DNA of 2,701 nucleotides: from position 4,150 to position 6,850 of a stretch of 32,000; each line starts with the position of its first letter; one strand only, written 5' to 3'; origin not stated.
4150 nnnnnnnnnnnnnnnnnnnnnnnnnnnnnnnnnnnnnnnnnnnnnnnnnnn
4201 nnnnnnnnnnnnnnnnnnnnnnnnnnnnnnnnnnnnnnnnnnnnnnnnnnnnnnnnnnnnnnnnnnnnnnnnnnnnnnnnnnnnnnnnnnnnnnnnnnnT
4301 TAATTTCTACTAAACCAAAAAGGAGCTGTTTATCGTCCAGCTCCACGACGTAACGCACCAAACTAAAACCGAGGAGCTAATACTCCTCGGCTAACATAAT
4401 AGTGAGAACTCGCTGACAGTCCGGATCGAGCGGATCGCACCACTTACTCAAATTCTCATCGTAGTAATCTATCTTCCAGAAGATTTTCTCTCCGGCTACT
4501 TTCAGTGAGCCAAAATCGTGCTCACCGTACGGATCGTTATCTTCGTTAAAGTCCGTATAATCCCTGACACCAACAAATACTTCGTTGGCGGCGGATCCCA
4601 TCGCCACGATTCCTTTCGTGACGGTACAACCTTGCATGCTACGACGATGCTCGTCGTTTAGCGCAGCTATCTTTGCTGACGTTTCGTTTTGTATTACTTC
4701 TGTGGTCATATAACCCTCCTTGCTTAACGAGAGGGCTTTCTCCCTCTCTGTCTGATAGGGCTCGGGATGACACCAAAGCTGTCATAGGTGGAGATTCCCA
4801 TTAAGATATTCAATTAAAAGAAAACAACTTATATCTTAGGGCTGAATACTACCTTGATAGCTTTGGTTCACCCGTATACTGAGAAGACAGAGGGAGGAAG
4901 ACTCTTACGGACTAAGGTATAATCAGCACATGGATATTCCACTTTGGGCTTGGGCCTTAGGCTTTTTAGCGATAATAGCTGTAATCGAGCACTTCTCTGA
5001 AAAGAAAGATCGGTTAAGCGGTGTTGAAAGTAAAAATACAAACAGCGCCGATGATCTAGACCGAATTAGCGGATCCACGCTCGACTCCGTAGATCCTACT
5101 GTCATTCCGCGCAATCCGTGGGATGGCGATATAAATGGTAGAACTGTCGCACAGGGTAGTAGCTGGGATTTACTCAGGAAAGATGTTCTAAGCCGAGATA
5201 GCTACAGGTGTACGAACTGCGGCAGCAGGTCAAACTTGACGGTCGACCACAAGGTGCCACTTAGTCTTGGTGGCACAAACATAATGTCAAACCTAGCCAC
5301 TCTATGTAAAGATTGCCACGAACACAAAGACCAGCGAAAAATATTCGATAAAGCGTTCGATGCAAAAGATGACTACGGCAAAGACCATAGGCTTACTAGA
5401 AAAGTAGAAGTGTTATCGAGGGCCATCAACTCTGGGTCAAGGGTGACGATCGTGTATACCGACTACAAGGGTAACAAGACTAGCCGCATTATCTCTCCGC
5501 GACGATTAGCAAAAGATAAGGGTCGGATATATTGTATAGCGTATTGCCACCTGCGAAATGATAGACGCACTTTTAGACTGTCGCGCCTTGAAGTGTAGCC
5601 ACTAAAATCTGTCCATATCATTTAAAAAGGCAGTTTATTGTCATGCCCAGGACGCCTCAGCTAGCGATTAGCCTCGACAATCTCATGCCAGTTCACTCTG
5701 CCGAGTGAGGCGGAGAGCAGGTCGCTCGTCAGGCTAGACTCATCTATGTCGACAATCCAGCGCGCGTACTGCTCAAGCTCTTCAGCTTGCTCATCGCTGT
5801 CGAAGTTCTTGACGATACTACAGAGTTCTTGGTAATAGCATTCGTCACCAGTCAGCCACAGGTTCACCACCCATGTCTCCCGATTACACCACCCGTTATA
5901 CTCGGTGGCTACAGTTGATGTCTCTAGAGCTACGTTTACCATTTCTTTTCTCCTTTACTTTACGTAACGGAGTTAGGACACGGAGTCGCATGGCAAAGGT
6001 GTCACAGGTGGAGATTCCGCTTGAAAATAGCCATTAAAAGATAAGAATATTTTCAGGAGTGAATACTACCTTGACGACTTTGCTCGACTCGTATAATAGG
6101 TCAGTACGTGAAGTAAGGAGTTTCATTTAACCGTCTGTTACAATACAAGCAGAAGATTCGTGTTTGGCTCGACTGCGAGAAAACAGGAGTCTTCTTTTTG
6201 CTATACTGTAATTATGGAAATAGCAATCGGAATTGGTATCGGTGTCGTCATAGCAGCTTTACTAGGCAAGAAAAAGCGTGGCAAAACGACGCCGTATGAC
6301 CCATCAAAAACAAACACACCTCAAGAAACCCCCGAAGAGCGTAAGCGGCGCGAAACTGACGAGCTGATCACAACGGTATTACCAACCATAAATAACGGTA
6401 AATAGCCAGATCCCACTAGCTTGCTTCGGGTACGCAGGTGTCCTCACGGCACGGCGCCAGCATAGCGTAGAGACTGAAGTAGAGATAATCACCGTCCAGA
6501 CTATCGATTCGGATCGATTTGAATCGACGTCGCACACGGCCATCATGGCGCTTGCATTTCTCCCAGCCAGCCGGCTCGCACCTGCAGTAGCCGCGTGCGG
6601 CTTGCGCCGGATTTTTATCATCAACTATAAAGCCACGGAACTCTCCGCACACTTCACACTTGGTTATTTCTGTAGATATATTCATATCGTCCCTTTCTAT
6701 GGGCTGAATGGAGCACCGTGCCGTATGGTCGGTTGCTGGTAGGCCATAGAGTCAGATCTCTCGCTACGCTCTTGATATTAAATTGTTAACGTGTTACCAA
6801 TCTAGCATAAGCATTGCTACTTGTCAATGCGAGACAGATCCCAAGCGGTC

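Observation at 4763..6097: Two paralogous long-hairpin modules with promoter boxes: candidate single-stranded-DNA (Frpo-like) promoters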

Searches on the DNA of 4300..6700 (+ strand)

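Call 6: search_rna_families(source=window, start=4300, end=6700, threshold=evalue, max_evalue=10, show_alignments=3)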
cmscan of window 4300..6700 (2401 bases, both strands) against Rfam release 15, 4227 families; matches with E-value up to 10: 2.
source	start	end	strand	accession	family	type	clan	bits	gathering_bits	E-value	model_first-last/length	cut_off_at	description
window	4730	4906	+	RF04170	MIR7723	Gene; miRNA;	-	24.8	200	0.041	1-235/235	no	MIR7723 microRNA precursor family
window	4590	4605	-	RF01734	Fluoride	Cis-reg; riboswitch;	-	11.8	34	8.5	10-25/64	no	Fluoride riboswitch aptamer (crcB RNA motif)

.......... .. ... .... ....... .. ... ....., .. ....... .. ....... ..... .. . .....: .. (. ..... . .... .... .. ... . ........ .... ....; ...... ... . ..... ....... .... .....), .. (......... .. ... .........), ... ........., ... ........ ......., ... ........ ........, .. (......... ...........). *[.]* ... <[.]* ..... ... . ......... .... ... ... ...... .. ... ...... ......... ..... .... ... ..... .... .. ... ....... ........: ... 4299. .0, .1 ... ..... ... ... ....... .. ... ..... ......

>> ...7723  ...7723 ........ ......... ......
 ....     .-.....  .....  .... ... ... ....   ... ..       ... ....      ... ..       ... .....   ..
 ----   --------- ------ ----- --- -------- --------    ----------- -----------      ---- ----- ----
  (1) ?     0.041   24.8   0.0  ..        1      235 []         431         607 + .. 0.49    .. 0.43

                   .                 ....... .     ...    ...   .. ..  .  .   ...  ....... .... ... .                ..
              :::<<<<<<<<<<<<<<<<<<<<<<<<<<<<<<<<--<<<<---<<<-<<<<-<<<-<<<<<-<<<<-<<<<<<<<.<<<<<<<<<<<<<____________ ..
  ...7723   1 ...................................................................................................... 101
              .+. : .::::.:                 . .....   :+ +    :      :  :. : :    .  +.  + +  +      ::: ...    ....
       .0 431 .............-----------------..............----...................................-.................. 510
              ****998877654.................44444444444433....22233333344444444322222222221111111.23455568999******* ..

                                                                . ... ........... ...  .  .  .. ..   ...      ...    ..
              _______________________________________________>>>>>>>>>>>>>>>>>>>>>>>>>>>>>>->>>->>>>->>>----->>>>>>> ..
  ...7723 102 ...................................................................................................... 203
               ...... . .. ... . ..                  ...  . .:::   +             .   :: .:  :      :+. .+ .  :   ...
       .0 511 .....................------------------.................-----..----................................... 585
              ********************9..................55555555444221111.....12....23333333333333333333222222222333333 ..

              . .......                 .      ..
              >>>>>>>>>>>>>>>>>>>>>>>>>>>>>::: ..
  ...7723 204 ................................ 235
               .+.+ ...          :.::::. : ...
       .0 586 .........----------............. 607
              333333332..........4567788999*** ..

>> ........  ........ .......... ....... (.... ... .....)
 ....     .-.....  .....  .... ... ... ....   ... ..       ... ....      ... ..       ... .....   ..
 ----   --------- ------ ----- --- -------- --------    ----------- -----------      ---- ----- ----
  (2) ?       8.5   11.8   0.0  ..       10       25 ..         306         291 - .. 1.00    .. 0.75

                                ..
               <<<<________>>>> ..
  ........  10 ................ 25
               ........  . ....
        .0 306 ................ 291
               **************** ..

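Call 34: search_dna_similar(query=window:5983-6100:+, collection=plasmids, mode=distant, max_evalue=10, max_rows=30)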
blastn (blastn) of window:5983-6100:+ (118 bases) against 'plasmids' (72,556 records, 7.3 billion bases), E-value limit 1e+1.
Records with a match: 8; places in all: 8; records where one place covers at least 80% of the query: 0.
Best place of each record, by identity: >=99% 1; 80-90% 7.
By first word of the organism name: Enterococcus 6; Vibrio 1; Deferribacter 1.
By predicted mobility (MOB-suite, as given by PLSDB): mobilizable 5; conjugative 2; non-mobilizable 1.
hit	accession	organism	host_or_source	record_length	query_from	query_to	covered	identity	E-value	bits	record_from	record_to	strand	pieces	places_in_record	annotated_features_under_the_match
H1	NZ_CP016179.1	Vibrio breoganii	Bacterial isolate,Filtered Seawater, ...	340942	23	55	28%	87.9%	1e+0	40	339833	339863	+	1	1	none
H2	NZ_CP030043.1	Enterococcus faecalis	Pig,faecal swab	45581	47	77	26%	87.5%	4e+0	37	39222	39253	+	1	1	hypothetical protein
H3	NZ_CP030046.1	Enterococcus faecalis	Pig,faecal swab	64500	47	77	26%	87.5%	4e+0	37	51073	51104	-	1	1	hypothetical protein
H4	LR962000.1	Enterococcus faecalis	-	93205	47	77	26%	87.5%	4e+0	37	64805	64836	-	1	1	record has no annotation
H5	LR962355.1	Enterococcus faecalis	-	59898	47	77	26%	87.5%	4e+0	37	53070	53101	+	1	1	record has no annotation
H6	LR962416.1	Enterococcus faecalis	-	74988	47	77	26%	87.5%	4e+0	37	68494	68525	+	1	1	record has no annotation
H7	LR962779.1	Enterococcus faecalis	-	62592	47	77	26%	87.5%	4e+0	37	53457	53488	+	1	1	record has no annotation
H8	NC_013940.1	Deferribacter desulfuricans SSM1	-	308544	51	70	17%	100.0%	4e+0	37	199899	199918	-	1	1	STAS domain-containing protein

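Call 40: build_rna_model(alignment_id=A3, structure=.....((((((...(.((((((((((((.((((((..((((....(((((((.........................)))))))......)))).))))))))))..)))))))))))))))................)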
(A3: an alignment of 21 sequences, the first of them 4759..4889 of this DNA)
Model R1 built from alignment A3 (21 sequences, 138 columns); structure: as given.
model positions 129; base pairs 36; branch points 0; effective number of sequences 2.4; information 0.59 bits per position. Calibrated on 0.2 Mb of random sequence (short: E-values are rough).
structure used (alignment columns):
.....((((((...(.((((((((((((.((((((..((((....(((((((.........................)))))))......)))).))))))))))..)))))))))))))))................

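Call 41: search_with_rna_model(model_id=R1, sources=[window, L001, L002, L003, L005, L006, L008, L009, L012, L013, L014, L015, L016, L017, L018, L019, L020, L022, L024, L025, L028, L029, L030, L031, L033], max_evalue=10, make_alignment=true)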
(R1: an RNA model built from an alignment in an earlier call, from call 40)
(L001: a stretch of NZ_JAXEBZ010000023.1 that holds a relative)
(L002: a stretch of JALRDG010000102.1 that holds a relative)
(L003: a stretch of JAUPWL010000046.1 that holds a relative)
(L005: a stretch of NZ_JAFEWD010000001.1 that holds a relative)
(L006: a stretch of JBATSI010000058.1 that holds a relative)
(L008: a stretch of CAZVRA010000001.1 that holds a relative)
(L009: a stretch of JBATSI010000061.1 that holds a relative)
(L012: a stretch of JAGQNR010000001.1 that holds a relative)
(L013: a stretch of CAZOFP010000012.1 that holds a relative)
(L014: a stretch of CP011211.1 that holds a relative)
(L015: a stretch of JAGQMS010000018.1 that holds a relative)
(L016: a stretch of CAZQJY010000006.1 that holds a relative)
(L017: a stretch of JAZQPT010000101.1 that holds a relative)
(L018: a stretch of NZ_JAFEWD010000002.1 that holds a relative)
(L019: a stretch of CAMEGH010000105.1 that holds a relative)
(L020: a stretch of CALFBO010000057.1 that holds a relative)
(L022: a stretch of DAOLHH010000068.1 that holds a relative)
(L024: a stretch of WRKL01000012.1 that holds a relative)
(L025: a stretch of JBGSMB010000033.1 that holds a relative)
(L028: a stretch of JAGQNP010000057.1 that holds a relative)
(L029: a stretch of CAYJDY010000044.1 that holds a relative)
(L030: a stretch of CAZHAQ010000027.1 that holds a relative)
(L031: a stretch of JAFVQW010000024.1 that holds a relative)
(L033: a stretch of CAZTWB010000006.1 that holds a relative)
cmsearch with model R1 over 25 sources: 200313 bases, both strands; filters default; matches with E-value up to 10: 45.
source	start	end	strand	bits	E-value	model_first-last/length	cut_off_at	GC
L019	785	912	-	125.7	6.2e-34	1-129/129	no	0.47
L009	3147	3277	-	122.9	4e-33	1-129/129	no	0.4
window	4759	4889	+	122.5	5.3e-33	1-129/129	no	0.4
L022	694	823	+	121.9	7.8e-33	1-129/129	no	0.48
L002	1718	1844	+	121.1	1.4e-32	1-129/129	no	0.43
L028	4431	4559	+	120.6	2e-32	1-129/129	no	0.47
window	5979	6106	+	120.5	2e-32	1-129/129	no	0.42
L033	5186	5316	-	120.3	2.3e-32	1-129/129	no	0.4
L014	142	274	-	120.3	2.4e-32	1-129/129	no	0.44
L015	3404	3528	-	120.1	2.8e-32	1-129/129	no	0.5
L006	1017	1148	-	120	2.8e-32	1-129/129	no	0.38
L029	3090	3218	-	119.5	4e-32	1-129/129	no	0.43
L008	6163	6287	+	118.9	6.1e-32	1-129/129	no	0.5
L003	2977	3103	-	117.5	1.6e-31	1-129/129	no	0.43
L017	3022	3155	+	115.6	5.8e-31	1-129/129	no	0.4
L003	4904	5035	-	113.4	2.5e-30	1-129/129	no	0.41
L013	6387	6509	+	106.9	2.1e-28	1-129/129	no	0.49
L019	1343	1476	-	105.6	5.1e-28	1-129/129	no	0.43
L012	1015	1142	+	99.4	3.3e-26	1-129/129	no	0.44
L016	6938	7062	-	98.3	7.2e-26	1-129/129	no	0.42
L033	6304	6433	-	97.3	1.4e-25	1-129/129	no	0.38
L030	7650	7771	+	90.4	1.5e-23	1-129/129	no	0.42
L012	1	108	+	88.7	4.7e-23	25-129/129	5'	0.36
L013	3898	4026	+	87.1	1.4e-22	1-129/129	no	0.4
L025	4669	4794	+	85.5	4.2e-22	1-129/129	no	0.45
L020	7352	7480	-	78.9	3.7e-20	1-129/129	no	0.47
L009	2259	2360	-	62.5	2.6e-15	1-129/129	no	0.53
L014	707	809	-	39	2.1e-08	1-129/129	no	0.53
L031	3923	4026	+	31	4.8e-06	1-129/129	no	0.42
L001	2635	2746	-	29.5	1.3e-05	1-129/129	no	0.46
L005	900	968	-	28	3.8e-05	23-98/129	no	0.48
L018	2034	2102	-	28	3.8e-05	23-98/129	no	0.48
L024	2992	3085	+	25.6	0.00018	21-100/129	no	0.49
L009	3170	3263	+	25.1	0.00026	15-106/129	no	0.36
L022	709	799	-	21.8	0.0025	16-105/129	no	0.42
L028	4446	4535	-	21.4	0.0033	16-105/129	no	0.42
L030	7664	7749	-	19.9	0.0091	14-107/129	no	0.41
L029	3113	3204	+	19.6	0.011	15-106/129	no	0.38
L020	7377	7464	+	17.1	0.059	16-105/129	no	0.48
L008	6177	6264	-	16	0.12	15-106/129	no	0.45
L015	3427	3514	+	16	0.12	15-106/129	no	0.45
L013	5232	5284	+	11.8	2.2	1-129/129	no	0.57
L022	2182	2267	+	11.2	3.3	1-129/129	no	0.47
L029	2262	2324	-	11.2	3.3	1-129/129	no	0.38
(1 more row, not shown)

Alignment A4: 45 matches aligned to the model, 204 columns, each read 5' to 3' on its own strand. Consensus structure (alignment columns), stored with it:
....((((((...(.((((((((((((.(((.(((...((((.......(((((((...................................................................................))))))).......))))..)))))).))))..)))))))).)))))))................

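Call 46: search_with_rna_model(model_id=R1, sources=[window, L002, L003, L006, L008, L009, L012, L013, L014, L015, L016, L017, L019, L020, L022, L025, L028, L029, L030, L033], max_evalue=1e-7, make_alignment=true)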
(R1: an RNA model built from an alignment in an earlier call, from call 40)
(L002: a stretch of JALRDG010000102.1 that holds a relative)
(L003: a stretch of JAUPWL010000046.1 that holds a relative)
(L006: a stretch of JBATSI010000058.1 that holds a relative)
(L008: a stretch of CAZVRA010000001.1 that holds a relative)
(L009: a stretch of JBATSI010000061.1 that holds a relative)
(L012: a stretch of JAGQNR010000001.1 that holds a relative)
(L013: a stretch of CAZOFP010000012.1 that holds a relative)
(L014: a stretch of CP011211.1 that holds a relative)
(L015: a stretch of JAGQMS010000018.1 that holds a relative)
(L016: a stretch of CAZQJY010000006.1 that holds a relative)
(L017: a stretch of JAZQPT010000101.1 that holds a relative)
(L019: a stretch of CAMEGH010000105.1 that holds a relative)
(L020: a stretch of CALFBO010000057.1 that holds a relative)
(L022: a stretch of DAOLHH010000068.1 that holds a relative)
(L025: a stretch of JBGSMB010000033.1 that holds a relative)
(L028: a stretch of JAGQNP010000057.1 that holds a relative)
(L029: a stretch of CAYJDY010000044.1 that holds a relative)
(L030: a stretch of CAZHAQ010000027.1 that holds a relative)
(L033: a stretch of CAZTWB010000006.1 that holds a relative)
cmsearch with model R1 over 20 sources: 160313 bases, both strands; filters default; matches with E-value up to 1e-7: 28.
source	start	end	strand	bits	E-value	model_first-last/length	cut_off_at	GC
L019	785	912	-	125.7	5e-34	1-129/129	no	0.47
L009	3147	3277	-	122.9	3.2e-33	1-129/129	no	0.4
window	4759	4889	+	122.5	4.3e-33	1-129/129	no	0.4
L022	694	823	+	121.9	6.2e-33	1-129/129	no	0.48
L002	1718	1844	+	121.1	1.1e-32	1-129/129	no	0.43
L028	4431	4559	+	120.6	1.6e-32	1-129/129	no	0.47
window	5979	6106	+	120.5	1.6e-32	1-129/129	no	0.42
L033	5186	5316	-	120.3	1.9e-32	1-129/129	no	0.4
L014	142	274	-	120.3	2e-32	1-129/129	no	0.44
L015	3404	3528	-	120.1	2.2e-32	1-129/129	no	0.5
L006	1017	1148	-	120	2.2e-32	1-129/129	no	0.38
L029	3090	3218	-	119.5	3.2e-32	1-129/129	no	0.43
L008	6163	6287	+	118.9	4.8e-32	1-129/129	no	0.5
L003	2977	3103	-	117.5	1.2e-31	1-129/129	no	0.43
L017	3022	3155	+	115.6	4.7e-31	1-129/129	no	0.4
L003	4904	5035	-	113.4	2e-30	1-129/129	no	0.41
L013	6387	6509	+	106.9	1.7e-28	1-129/129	no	0.49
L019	1343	1476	-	105.6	4.1e-28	1-129/129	no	0.43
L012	1015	1142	+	99.4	2.7e-26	1-129/129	no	0.44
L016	6938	7062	-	98.3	5.7e-26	1-129/129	no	0.42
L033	6304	6433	-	97.3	1.1e-25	1-129/129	no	0.38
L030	7650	7771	+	90.4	1.2e-23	1-129/129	no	0.42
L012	1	108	+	88.7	3.8e-23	25-129/129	5'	0.36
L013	3898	4026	+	87.1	1.2e-22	1-129/129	no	0.4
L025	4669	4794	+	85.5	3.4e-22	1-129/129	no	0.45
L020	7352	7480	-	78.9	3e-20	1-129/129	no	0.47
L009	2259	2360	-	62.5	2.1e-15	1-129/129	no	0.53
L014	707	809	-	39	1.7e-08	1-129/129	no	0.53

Alignment A5: 28 matches aligned to the model, 167 columns, each read 5' to 3' on its own strand. Consensus structure (alignment columns), stored with it:
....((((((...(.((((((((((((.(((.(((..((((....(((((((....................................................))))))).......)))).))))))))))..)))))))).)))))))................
